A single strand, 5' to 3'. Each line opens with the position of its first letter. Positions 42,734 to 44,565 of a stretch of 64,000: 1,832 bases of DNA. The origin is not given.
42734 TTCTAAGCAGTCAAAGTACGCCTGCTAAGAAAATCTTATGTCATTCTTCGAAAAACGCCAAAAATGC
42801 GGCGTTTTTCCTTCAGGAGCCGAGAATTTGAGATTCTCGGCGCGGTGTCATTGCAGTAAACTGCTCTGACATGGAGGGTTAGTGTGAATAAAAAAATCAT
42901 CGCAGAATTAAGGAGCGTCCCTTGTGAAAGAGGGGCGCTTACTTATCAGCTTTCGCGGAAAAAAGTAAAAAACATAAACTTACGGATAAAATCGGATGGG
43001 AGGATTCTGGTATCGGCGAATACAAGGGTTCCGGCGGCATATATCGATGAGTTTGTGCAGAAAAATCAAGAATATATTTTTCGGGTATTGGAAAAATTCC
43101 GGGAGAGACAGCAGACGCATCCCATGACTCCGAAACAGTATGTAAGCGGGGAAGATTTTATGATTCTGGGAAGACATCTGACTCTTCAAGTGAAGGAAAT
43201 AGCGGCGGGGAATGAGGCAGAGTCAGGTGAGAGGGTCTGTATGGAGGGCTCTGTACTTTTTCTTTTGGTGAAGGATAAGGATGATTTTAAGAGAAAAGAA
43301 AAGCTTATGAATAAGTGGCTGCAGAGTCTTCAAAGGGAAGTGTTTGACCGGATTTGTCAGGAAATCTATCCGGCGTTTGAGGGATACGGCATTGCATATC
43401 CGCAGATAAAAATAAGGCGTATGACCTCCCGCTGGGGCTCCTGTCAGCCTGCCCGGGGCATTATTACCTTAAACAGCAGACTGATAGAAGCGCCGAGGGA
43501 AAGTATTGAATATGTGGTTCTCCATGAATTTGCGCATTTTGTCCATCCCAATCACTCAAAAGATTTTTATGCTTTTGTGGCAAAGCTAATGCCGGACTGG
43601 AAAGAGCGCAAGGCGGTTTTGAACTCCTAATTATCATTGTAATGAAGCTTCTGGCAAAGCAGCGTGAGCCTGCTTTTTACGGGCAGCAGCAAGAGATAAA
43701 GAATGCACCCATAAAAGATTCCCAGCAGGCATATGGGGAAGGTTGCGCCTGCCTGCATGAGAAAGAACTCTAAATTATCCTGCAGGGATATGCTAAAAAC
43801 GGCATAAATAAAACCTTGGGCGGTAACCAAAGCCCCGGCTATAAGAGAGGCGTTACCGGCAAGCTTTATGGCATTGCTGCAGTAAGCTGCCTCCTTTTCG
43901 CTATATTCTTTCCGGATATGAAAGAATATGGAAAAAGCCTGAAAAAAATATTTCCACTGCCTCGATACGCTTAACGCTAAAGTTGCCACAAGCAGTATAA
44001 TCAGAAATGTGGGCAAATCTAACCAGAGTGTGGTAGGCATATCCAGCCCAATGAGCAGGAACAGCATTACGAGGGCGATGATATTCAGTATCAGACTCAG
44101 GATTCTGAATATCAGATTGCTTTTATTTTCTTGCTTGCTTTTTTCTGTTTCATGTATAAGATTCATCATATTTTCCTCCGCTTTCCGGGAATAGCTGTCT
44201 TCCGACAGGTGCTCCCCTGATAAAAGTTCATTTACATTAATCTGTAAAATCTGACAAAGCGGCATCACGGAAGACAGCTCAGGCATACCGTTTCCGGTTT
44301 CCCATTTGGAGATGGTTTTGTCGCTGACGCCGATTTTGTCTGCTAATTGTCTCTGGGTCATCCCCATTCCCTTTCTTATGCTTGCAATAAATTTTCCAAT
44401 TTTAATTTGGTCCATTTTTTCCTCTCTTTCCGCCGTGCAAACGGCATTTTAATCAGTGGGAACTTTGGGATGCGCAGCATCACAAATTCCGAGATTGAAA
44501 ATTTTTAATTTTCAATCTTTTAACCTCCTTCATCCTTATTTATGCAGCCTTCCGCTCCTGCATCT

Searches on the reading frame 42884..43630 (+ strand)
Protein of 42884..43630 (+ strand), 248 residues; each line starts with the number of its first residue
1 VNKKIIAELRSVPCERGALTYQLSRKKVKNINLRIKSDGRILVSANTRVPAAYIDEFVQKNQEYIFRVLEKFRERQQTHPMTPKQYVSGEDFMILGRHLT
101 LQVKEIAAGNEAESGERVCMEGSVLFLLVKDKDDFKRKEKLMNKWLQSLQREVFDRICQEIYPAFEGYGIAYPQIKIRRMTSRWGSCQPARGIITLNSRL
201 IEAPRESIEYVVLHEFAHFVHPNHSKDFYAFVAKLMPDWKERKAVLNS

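Call 15: search_protein_families(library=pfam, proteins=[window:42884-43630:+])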
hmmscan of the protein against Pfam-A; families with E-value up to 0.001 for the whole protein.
window:42884-43630:+ (248 aa): 3 families
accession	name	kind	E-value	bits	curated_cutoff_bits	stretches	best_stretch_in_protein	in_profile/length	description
PF01863.23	YgjP-like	-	6.2e-55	186.8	26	1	29-248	1-206/207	YgjP-like, metallopeptidase domain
PF10263.15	SprT-like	-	4.1e-06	27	25.6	1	174-220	22-73/108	SprT-like family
PF08325.16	WLM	-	1.4e-05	25.8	26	1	204-239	79-114/190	WLM domain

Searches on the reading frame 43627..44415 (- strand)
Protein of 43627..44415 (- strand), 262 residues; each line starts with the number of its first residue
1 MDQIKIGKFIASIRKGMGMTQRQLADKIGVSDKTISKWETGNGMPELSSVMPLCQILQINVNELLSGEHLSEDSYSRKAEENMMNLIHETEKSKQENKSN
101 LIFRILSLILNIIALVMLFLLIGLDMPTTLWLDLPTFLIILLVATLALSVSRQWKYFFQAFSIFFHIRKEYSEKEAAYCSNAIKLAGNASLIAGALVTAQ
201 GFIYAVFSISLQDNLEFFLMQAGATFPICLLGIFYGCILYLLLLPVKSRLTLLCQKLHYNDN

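Call 13: find_encoding_contigs(protein=window:43627-44415:-, flank=3000, max_places=10)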
Protein window:43627-44415:- (262 aa): no gene with exactly this product is on record in the collection.

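Call 15: search_protein_families(library=pfam, proteins=[window:43627-44415:-])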
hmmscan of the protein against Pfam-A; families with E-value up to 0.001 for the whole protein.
window:43627-44415:- (262 aa): 6 families
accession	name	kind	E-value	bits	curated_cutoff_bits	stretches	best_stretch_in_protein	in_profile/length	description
PF01381.28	HTH_3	-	2e-12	47.4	23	1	10-64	1-55/55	Helix-turn-helix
PF12844.13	HTH_19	-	5.4e-10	39.5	30.2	1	7-68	1-62/64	Helix-turn-helix domain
PF13560.12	HTH_31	-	6.9e-07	29.9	27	1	7-60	3-57/64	Helix-turn-helix domain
PF13443.12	HTH_26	-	3.5e-06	27.6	22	1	14-66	6-59/63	Cro/C1-type HTH DNA-binding domain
PF07022.19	Phage_CI_repr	-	7.8e-06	26.6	22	1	9-69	2-62/65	Bacteriophage CI repressor helix-turn-helix domain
PF15731.11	MqsA_antitoxin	-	0.00054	20.5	30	0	7-58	71-121/131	Antitoxin component of bacterial toxin-antitoxin system, MqsA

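Call 47: find_homologous_proteins(query=window:43627-44415:-, max_evalue=1e-20)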
Query window:43627-44415:- (262 aa): 6408 proteins with E <= 1e-20 among 8000 candidates; the best 120 are listed.
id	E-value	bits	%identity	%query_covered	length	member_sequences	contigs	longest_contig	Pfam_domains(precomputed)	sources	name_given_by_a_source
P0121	2.0e-157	540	94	100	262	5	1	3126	PF12844.14,PF01381.29,PF07022.20,PF13560.13,PF13443.13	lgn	-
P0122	4.2e-90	320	60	91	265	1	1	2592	PF12844.14,PF01381.29,PF13560.13,PF13443.13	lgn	-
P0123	5.4e-88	313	60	98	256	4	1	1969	PF12844.14,PF01381.29,PF13560.13,PF13443.13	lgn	-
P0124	2.4e-86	308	60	98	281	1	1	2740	PF12844.14,PF01381.29,PF13560.13,PF13443.13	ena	-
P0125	2.9e-81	291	55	98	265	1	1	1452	PF12844.14,PF01381.29,PF07022.20,PF13560.13,PF13443.13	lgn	-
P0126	7.0e-66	241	46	98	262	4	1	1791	PF12844.14,PF01618.22,PF01381.29,PF15731.12,PF13560.13,PF13443.13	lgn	-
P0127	1.2e-64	236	44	98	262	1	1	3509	PF12844.14,PF01618.22,PF01381.29,PF15731.12,PF13560.13,PF13443.13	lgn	-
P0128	2.3e-63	232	46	99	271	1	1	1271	PF12844.14,PF01381.29,PF13560.13,PF13443.13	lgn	-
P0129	1.1e-62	230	48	99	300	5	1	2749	PF12844.14,PF01381.29,PF13560.13,PF13443.13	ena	-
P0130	6.5e-62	228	46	98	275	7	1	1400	PF12844.14,PF01381.29,PF13560.13,PF13443.13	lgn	-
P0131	7.7e-62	227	45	98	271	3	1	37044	PF12844.14,PF01381.29,PF13560.13,PF13443.13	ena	-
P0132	8.6e-62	227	47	98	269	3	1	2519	PF12844.14,PF01381.29,PF13560.13,PF13443.13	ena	-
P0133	1.3e-61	227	46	99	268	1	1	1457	PF12844.14,PF01381.29,PF13560.13,PF13443.13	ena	-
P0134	1.0e-60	224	48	98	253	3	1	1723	PF12844.14,PF01381.29,PF13560.13,PF13443.13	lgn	-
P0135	3.0e-60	222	45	98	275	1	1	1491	PF12844.14,PF01381.29,PF13560.13,PF13443.13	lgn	-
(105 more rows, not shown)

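Call 48: find_encoding_contigs(protein=P0121, flank=3000, max_places=3)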
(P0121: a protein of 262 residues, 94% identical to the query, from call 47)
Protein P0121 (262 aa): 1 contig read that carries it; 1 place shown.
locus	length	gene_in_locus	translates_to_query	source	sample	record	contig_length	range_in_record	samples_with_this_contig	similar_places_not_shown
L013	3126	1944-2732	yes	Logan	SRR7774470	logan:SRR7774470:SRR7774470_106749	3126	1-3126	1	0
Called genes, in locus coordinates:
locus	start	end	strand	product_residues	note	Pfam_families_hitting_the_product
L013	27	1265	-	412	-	PF06245:DUF1015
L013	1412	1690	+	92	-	-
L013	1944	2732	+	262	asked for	PF07022:Phage_CI_repr (weak), PF12844:HTH_19, PF13560:HTH_31 (weak), PF01381:HTH_3, PF13443:HTH_26 (weak)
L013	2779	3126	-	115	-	?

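Call 49: find_encoding_contigs(protein=P0122, flank=3000, max_places=2)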
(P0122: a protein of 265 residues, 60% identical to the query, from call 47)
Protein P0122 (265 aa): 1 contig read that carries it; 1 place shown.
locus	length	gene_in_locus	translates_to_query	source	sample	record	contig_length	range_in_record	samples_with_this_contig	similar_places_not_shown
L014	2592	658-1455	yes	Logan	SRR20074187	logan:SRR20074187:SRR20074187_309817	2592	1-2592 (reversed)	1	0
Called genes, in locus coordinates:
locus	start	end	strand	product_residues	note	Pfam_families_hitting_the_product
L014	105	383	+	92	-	-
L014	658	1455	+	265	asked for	PF12844:HTH_19, PF13560:HTH_31 (weak), PF01381:HTH_3, PF13443:HTH_26 (weak)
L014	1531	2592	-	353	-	?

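Call 50: find_encoding_contigs(protein=P0124, flank=3000, max_places=2)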
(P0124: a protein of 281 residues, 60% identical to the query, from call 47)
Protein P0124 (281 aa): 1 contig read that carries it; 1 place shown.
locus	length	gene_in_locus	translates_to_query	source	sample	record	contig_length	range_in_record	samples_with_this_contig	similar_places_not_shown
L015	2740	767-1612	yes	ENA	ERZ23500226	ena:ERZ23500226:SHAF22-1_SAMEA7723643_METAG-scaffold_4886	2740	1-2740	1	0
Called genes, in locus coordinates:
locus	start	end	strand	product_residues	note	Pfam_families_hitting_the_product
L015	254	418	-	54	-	-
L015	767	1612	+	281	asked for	PF01381:HTH_3, PF12844:HTH_19, PF13443:HTH_26 (weak), PF13560:HTH_31 (weak)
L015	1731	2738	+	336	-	?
